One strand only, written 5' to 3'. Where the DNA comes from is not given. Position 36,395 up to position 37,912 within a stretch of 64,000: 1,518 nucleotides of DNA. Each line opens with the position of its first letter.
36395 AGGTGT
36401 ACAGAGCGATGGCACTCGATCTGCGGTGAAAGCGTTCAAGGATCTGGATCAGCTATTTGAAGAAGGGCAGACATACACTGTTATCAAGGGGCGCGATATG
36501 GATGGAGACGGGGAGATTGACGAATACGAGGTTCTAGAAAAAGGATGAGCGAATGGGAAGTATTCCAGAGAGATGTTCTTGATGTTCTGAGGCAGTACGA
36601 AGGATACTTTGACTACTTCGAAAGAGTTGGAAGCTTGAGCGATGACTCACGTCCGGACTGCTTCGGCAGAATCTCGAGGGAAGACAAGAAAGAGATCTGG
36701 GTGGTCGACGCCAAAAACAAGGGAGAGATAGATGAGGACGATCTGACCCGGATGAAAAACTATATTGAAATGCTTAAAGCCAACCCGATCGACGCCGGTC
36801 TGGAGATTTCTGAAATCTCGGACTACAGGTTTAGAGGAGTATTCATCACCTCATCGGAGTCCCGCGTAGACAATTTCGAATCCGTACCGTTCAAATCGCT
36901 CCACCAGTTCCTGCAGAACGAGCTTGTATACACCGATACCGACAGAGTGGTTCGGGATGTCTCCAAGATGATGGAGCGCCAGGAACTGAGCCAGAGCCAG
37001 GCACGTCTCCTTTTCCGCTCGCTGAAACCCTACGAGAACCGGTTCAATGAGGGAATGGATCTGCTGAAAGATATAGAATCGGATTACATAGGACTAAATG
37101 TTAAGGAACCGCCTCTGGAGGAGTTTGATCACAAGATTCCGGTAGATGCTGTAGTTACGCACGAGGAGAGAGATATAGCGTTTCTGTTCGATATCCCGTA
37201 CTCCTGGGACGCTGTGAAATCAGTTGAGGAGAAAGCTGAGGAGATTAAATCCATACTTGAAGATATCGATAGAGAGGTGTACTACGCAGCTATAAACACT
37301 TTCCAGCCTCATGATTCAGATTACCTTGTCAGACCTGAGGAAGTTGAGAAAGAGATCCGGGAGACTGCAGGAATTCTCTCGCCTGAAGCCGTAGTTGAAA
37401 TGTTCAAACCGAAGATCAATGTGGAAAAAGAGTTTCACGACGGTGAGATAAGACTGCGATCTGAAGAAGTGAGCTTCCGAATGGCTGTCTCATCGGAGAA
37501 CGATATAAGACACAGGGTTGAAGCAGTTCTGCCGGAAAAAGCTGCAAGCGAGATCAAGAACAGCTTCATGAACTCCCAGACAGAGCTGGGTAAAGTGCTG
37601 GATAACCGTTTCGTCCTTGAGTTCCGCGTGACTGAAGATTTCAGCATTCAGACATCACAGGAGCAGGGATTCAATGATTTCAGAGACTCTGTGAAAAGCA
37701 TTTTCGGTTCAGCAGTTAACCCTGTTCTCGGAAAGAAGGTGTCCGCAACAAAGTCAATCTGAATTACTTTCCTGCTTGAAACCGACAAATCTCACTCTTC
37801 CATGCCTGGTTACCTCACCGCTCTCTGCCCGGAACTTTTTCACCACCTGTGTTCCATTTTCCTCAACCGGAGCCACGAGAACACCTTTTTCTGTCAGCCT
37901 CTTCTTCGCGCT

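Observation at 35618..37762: Winged-HTH plus Mrr-like PD-(D/E)xK nuclease-domain operon with a perfect palindromic operator on its own TATA box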

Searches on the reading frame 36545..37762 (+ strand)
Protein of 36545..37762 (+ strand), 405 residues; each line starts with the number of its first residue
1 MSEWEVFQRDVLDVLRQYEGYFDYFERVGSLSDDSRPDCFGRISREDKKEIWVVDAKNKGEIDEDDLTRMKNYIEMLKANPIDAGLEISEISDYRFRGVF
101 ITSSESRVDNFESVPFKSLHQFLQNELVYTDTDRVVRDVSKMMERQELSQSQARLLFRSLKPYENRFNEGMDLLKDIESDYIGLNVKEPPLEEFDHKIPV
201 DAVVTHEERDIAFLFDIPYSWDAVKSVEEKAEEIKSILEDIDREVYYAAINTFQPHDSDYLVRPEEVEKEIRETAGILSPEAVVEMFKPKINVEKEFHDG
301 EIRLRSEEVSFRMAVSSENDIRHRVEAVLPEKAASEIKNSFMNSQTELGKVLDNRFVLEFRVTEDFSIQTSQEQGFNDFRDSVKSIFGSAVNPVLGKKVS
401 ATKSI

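Call 3: search_protein_families(library=pfam, proteins=[window:36545-37762:+], max_evalue=0.1)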
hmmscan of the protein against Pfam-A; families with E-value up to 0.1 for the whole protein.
window:36545-37762:+ (405 aa): 0 families

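Call 4: search_protein_families(library=ncbifam, proteins=[window:36545-37762:+], max_evalue=1)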
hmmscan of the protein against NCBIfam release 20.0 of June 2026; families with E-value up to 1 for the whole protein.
window:36545-37762:+ (405 aa): 0 families

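Call 5: search_protein_families(library=padloc, proteins=[window:36545-37762:+], max_evalue=1)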
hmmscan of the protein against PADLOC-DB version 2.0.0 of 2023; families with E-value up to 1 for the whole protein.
window:36545-37762:+ (405 aa): 0 families

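Call 6: find_homologous_proteins(query=window:36545-37762:+, max_evalue=0.001)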
Query window:36545-37762:+ (405 aa): 174 proteins with E <= 0.001 among 4685 candidates; the best 120 are listed.
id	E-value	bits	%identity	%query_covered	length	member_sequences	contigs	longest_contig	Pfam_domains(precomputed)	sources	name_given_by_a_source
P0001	1.7e-260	882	100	100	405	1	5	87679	-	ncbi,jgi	ncbi:MAG: hypothetical protein ACI8Z7_000257 [Candidatus Nanohaloarchaea archaeon]|jgi:hypothetical 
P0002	9.6e-235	797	89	100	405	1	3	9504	-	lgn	-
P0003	5.4e-234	795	88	100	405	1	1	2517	-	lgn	-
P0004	3.0e-230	782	87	100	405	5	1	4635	-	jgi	jgi:hypothetical protein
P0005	1.5e-229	780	87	100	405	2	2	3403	-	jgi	jgi:hypothetical protein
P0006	1.2e-219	747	82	100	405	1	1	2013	-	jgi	jgi:hypothetical protein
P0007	3.1e-219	746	81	100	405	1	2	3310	-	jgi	jgi:hypothetical protein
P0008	3.2e-219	746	81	100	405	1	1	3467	-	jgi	jgi:hypothetical protein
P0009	3.1e-218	743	81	100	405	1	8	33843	-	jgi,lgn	jgi:hypothetical protein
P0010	1.1e-213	728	80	100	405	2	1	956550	-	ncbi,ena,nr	ncbi:MAG: hypothetical protein BRC29_03720 [Nanohaloarchaea archaeon SW_7_43_1]|nr:MAG: hypothetical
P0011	6.2e-205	699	74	99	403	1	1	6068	-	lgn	-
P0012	1.4e-204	698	77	99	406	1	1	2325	-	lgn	-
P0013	1.0e-202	692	76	99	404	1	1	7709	-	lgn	-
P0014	1.2e-202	691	76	98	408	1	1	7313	-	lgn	-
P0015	1.2e-201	688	76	98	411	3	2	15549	-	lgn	-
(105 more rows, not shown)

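Call 12: search_solved_structures(query=A1, max_evalue=10, show_alignments=3)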
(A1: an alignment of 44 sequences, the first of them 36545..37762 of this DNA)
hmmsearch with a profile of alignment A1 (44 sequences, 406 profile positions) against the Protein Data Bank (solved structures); distinct sequences matched with E-value up to 10: 1.
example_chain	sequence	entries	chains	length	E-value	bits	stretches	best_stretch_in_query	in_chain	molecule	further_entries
4uei_A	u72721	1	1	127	1.6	11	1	278-315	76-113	STEROL CARRIER PROTEIN 2/3-OXOACYL-COA THIOLASE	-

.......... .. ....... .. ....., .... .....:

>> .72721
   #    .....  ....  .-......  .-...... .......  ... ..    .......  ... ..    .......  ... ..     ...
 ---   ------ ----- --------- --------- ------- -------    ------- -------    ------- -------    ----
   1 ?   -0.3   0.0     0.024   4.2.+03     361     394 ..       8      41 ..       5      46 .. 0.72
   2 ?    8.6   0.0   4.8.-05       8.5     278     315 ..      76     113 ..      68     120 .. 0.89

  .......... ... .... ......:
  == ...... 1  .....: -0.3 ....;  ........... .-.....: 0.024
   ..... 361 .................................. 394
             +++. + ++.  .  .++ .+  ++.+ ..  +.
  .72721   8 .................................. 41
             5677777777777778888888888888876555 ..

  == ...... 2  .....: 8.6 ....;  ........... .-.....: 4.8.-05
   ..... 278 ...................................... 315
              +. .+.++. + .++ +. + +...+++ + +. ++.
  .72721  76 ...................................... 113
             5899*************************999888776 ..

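Call 13: find_related_loci(query=A1, collection=genome_contigs, flank=5000)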
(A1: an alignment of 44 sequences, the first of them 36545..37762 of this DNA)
Query A1 (405 aa) in genome_contigs; peptide patterns used: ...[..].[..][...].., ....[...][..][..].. (x = any residue, [..] = any of these).
149 stretches matched a pattern; 36 encode a relative of the query (tblastn E <= 1e-3); 36 distinct loci.
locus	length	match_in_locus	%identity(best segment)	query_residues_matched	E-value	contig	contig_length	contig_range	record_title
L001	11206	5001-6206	61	1-399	7e-170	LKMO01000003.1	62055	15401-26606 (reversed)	MAG: Nanohaloarchaea archaeon B1-Br10_U2g19 LB-BRINE-C41, whole genome shotgun sequence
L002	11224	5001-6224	60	1-405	1e-167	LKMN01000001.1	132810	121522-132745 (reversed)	MAG: Nanohaloarchaea archaeon B1-Br10_U2g1 LB-BRINE-C3, whole genome shotgun sequence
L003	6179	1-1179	60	8-401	1e-159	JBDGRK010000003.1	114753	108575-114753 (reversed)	MAG: Candidatus Nanohaloarchaea archaeon isolate DAL-Ass_45_77C1R DAL-Ass_45_77C1R_3, whole genome shotgun sequence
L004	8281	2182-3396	61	1-402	1e-159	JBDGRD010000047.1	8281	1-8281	MAG: Candidatus Nanohaloarchaea archaeon isolate DAL-Ass_40_74C4R DAL-Ass_40_74C4R_47, whole genome shotgun sequence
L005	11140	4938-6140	60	2-399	2e-158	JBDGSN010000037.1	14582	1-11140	MAG: Candidatus Nanohaloarchaea archaeon isolate DAL-WCL_22_80C3R DAL-WCL_22_80C3R_37, whole genome shotgun sequence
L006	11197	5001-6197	58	4-399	6e-158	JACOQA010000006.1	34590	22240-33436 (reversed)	MAG: Candidatus Nanohaloarchaea archaeon isolate MAG_AT22 6, whole genome shotgun sequence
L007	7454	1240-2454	59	1-402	9e-155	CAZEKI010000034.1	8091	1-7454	MAG TPA_asm: uncultured archaeon isolate binchicken_co207_324 genome assembly, contig: NODE_11254_length_8091_cov_4.2502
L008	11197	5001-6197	57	3-403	1e-153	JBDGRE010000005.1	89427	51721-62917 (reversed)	MAG: Candidatus Nanohaloarchaea archaeon isolate DAL-Ass_40_79C3R DAL-Ass_40_79C3R_5, whole genome shotgun sequence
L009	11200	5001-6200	56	4-402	1e-152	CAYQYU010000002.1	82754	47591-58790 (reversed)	MAG TPA_asm: uncultured archaeon isolate SRP185896_co2_102 genome assembly, contig: NODE_64_length_82754_cov_6.096894, w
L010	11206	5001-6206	54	1-402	2e-149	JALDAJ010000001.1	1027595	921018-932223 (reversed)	MAG: Candidatus Nanohalarchaeota archaeon isolate NHA25 k141_89014_length_1027595_cov_20.6981, whole genome shotgun sequ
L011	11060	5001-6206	58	1-399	3e-148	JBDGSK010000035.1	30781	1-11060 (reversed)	MAG: Candidatus Nanohaloarchaea archaeon isolate DAL-WCL_22_74C2R DAL-WCL_22_74C2R_35, whole genome shotgun sequence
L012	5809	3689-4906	53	3-405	2e-144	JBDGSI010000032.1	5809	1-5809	MAG: Candidatus Nanohalobium sp. isolate DAL-WCL_22_66C1R DAL-WCL_22_66C1R_32, whole genome shotgun sequence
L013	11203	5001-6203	55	3-402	7e-142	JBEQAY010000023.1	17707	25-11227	MAG: Candidatus Nanohaloarchaea archaeon isolate 04_S200.metabat_sspec.014_sub NODE_652_length_17707_cov_79.010637, whol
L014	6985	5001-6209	53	2-402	4e-142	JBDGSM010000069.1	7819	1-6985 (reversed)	MAG: Candidatus Nanohalobium sp. isolate DAL-WCL_22_76C1R DAL-WCL_22_76C1R_69, whole genome shotgun sequence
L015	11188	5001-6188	53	3-396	4e-141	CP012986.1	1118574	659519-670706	Nanohaloarchaea archaeon SG9, complete genome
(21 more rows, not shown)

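Call 18: predict_structure(alignment_id=A1)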
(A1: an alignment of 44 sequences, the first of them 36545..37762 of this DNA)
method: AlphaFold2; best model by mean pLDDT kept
length: 405 residues; sequences in the alignment: 44
mean_pLDDT: 81.3   pTM: 0.59
mean pLDDT of the five models: 81.3, 80.1, 79.3, 78.9, 78.7
residues with pLDDT >= 90: 110; 70-90: 226; 50-70: 64; < 50: 5
segments of 3 or more residues with pLDDT < 50: 193-195
pLDDT, mean of each block of 10 residues (from residue 1): 73 80 75 68 80 85 85 85 75 86 81 84 71 52 54 52 76 92 83 57 88 86 80 77 81 85 92 94 93 90 89 94 95 88 78 92 93 91 89 88 71
secondary structure, 60 per line:
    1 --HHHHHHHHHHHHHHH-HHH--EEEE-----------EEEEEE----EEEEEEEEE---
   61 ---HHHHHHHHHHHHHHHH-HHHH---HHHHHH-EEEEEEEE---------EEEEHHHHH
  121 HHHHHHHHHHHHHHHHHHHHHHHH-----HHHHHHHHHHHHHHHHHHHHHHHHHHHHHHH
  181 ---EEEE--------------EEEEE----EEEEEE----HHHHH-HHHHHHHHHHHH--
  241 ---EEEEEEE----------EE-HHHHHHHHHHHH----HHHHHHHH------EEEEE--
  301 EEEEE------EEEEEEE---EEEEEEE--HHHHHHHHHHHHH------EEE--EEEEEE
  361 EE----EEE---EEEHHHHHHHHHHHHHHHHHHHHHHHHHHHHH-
elements in order: H3-17 E24-27 E39-44 E49-57 H64-79 H81-84 H88-93 E95-102 E112-115 H116-144 H150-180 E184-187 E202-206 E211-216 H221-225 H227-238 E244-250 H264-275 H280-287 E294-298 E301-305 E312-318 E322-328 H331-343 E350-352 E355-362 E367-369 E373-375 H376-404

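Call 20: search_protein_representatives(alignment_id=A1)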
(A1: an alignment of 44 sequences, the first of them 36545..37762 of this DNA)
Query: 44 sequences, 406 profile positions. Proteins with E-value up to 0.001 (for the whole library): 32; up to 1e-10: 27; up to 1e-30: 19. The best 32 are listed.
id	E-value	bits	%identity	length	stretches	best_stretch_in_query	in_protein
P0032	3.6e-198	675.1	-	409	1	1-405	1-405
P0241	3.9e-161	553.2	-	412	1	2-404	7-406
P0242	2.2e-144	498.0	-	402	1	1-403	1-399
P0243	8.2e-144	496.1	-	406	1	2-403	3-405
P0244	4.2e-140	483.9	-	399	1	2-403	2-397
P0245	9.8e-138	476.1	-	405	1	2-404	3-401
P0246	1.5e-137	475.5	-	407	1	1-402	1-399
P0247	3.2e-136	471.1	-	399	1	1-402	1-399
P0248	5.9e-136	470.2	-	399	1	1-403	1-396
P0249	9.6e-131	453.1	-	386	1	3-404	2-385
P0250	2.3e-116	405.7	-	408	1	1-404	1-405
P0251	9.0e-116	403.8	-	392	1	2-392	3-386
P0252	3.2e-85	303.1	-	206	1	2-170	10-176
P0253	4.2e-70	253.4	-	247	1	156-403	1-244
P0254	6.1e-69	249.5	-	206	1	201-405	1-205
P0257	8.9e-52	193.0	-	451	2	4-259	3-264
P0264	3.9e-18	82.2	-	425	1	6-224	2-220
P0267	2.4e-10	56.5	-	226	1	3-211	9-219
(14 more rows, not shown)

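Call 22: fold_search(model_id=the predicted structure, library=pdb)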
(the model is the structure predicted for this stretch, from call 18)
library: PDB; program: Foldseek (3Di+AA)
matches with E <= 10: 761; with E <= 0.001: 0
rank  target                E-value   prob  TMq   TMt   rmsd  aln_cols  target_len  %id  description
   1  9a5m_A                3.7e-03  0.97  0.19  0.17  17.2       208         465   13  Integrative model of YDJA-YDIS by crosslinking MS and deep learning (released 2024-09-18)
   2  2fok_A                7.7e-03  0.97  0.17  0.13   9.9       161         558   13  STRUCTURE OF RESTRICTION ENDONUCLEASE FOKI (released 1998-06-17)
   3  2fok_B                8.6e-03  0.99  0.19  0.14   7.7       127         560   13  STRUCTURE OF RESTRICTION ENDONUCLEASE FOKI (released 1998-06-17)
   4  2p14                  1.1e-02  0.95  0.20  0.38  12.8       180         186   12  Crystal structure of small subunit (R.BspD6I2) of the heterodimeric restriction endonuclease R.BspD6I (released 2008-03-11)
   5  1fok_A                1.7e-02  1.00  0.23  0.17   4.6       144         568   13  STRUCTURE OF RESTRICTION ENDONUCLEASE FOKI BOUND TO DNA (released 1997-12-03)
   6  5csk_A                3.6e-02  0.09  0.14  0.04  22.3       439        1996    8  Crystal structure of yeast acetyl-CoA carboxylase, unbiotinylated (released 2015-10-28)
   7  5z38_A                4.9e-02  0.54  0.16  0.31   6.8       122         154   15  Crystal structure of CsrA bound to CesT (released 2018-04-04)
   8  5trc_A                4.9e-02  0.10  0.13  0.13  19.1       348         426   10  Crystal structure of phosphorylated AC3-AC5 domains of yeast acetyl-CoA carboxylase (released 2016-12-07)
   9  2g3w_B                5.2e-02  0.93  0.13  0.28   5.9        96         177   17  The Crystal Structure of YaeQ Protein from Xanthomonas axonopodis pv. citri (released 2007-02-27)
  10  2g3w_A                7.0e-02  0.84  0.14  0.28   7.9       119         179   13  The Crystal Structure of YaeQ Protein from Xanthomonas axonopodis pv. citri (released 2007-02-27)
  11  4hbr_A                7.9e-02  0.21  0.10  0.22  10.6       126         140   11  Crystal structure of a putative periplasmic proteins (BACEGG_01429) from Bacteroides eggerthii DSM 20697 at 2.40 A res (released 2013-02-27)
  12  8gh6_A                8.9e-02  0.77  0.17  0.08   5.8       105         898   18  Bombyx mori R2 retrotransposon initiating target-primed reverse transcription (released 2023-04-05)
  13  1esg_B                8.9e-02  0.47  0.14  0.24   9.5       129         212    8  RESTRICTION ENDONUCLEASE BAMHI BOUND TO A NON-SPECIFIC DNA. (released 2000-05-31)
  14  2ot9                  1.2e-01  0.66  0.16  0.31   6.6       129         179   14  Crystal structure of YaeQ protein from Pseudomonas syringae (released 2007-03-13)
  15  8iby_C                1.3e-01  0.60  0.18  0.10   7.1       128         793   16  Structure of R2 with 5'ORF (released 2023-09-20)
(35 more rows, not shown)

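Call 23: list_cluster_members(proteins=[P0257, P0264, P0267, P0250, P0251, P0249])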
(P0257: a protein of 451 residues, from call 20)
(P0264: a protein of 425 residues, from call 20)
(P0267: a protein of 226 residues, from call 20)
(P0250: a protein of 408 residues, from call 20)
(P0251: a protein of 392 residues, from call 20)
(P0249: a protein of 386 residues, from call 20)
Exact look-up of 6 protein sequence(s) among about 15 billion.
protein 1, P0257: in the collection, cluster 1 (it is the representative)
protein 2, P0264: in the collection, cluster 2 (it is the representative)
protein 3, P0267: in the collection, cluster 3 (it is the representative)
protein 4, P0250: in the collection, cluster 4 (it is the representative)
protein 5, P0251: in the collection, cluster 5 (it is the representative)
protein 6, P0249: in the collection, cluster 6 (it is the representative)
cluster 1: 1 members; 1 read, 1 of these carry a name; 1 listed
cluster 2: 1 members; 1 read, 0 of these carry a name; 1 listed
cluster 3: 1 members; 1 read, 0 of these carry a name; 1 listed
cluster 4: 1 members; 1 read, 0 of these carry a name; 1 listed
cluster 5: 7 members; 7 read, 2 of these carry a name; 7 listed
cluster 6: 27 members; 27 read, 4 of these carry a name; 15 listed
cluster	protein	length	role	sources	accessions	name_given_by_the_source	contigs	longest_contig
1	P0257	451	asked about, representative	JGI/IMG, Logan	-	hypothetical protein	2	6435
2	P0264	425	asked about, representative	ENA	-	-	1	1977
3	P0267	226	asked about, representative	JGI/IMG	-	-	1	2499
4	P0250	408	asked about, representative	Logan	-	-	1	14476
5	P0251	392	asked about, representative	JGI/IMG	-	hypothetical protein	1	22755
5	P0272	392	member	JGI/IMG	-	hypothetical protein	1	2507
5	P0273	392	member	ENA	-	-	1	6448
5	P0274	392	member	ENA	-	-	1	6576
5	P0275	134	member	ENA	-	-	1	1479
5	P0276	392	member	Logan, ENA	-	-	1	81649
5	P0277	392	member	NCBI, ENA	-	-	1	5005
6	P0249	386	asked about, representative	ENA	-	-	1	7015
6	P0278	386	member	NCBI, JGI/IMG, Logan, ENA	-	hypothetical protein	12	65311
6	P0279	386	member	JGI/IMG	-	hypothetical protein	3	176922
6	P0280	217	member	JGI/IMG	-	hypothetical protein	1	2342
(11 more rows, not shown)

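Call 24: find_encoding_contigs(protein=P0257, flank=5000, max_places=2)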
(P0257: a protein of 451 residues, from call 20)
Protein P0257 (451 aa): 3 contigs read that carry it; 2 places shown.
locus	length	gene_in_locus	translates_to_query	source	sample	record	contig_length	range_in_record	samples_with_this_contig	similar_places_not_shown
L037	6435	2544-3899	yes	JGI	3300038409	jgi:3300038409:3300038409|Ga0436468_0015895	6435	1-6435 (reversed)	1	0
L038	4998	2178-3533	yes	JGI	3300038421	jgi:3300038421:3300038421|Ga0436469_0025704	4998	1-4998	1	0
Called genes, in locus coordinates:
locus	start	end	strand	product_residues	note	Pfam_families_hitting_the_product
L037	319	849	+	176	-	-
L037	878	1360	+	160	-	PF12900:Pyridox_ox_2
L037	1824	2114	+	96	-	-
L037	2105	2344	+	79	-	PF10049:DUF2283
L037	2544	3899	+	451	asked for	-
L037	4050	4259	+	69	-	PF04014:MazE_antitoxin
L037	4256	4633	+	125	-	PF01850:PIN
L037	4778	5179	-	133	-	PF01451:LMWPc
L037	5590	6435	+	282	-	?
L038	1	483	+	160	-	?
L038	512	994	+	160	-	PF12900:Pyridox_ox_2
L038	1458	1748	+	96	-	-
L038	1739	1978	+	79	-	PF10049:DUF2283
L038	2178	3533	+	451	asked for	-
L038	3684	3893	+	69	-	PF04014:MazE_antitoxin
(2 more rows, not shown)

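Call 25: find_encoding_contigs(protein=P0264, flank=5000, max_places=2)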
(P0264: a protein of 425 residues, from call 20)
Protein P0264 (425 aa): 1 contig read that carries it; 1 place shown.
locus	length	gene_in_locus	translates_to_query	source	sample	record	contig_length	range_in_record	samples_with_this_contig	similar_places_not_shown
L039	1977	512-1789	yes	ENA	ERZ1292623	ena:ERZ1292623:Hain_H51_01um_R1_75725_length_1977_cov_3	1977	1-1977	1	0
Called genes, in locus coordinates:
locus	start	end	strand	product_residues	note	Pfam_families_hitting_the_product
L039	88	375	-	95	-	-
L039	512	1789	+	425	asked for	-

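Call 26: find_encoding_contigs(protein=P0267, flank=5000, max_places=2)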
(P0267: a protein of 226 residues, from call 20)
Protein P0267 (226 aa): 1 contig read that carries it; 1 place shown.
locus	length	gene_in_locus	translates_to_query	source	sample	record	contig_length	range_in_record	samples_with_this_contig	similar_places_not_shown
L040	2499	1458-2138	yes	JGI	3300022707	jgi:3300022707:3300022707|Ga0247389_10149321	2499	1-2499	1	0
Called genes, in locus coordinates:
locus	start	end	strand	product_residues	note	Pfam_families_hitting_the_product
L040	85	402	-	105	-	PF01970:TctA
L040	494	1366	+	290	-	PF00589:Phage_integrase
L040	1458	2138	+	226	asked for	-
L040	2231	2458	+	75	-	-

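Call 46: search_protein_families(library=pfam, alignment_id=A1, max_evalue=5)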
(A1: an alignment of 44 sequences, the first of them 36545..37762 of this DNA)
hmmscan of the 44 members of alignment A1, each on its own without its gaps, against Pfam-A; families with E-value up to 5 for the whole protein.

A. member 1, window:36545-37762:+ (405 aa): 0 families

B. families by the number of members that match (of 44 scanned): 58 families (the first 25 are shown)
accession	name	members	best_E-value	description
PF04411.18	PDDEXK_7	20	0.015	PD-(D/E)XK nuclease superfamily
PF09177.16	STX6_10_61_N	6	0.002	Syntaxin 6/10/61, N-terminal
PF08807.15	DUF1798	5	0.026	Bacterial domain of unknown function (DUF1798)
PF10046.14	BLOC1_2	4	0.017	Biogenesis of lysosome-related organelles complex-1 subunit 2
PF12959.12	DUF3848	4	0.047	Protein of unknown function (DUF3848)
PF05531.17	NPV_P10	3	0.02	Nucleopolyhedrovirus P10 protein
PF06628.17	Catalase-rel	3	0.055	Catalase-related immune-responsive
PF21662.3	WipA_N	3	0.1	WipA, alpha-helical hairpin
PF01544.23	CorA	3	1.6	CorA-like Mg2+ transporter protein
PF06013.18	WXG100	2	0.019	Proteins of 100 residues with WXG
PF04012.17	PspA_IM30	2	0.02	PspA/IM30 family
PF23203.1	KIF21A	2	0.041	KIF21A-like domain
PF01517.23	HDV_ag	2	0.06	Hepatitis delta virus delta antigen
PF21095.3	CarD_C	2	0.096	CarD, C-terminal domain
PF09763.15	Sec3_CC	2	0.18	Exocyst complex component Sec3, coiled-coil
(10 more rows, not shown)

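Call 57: search_dna_similar(query=window:36545-37762:+, collection=plasmids, mode=protein, max_evalue=0.01, max_rows=10)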
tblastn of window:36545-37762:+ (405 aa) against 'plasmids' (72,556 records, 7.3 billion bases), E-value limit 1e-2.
No match.
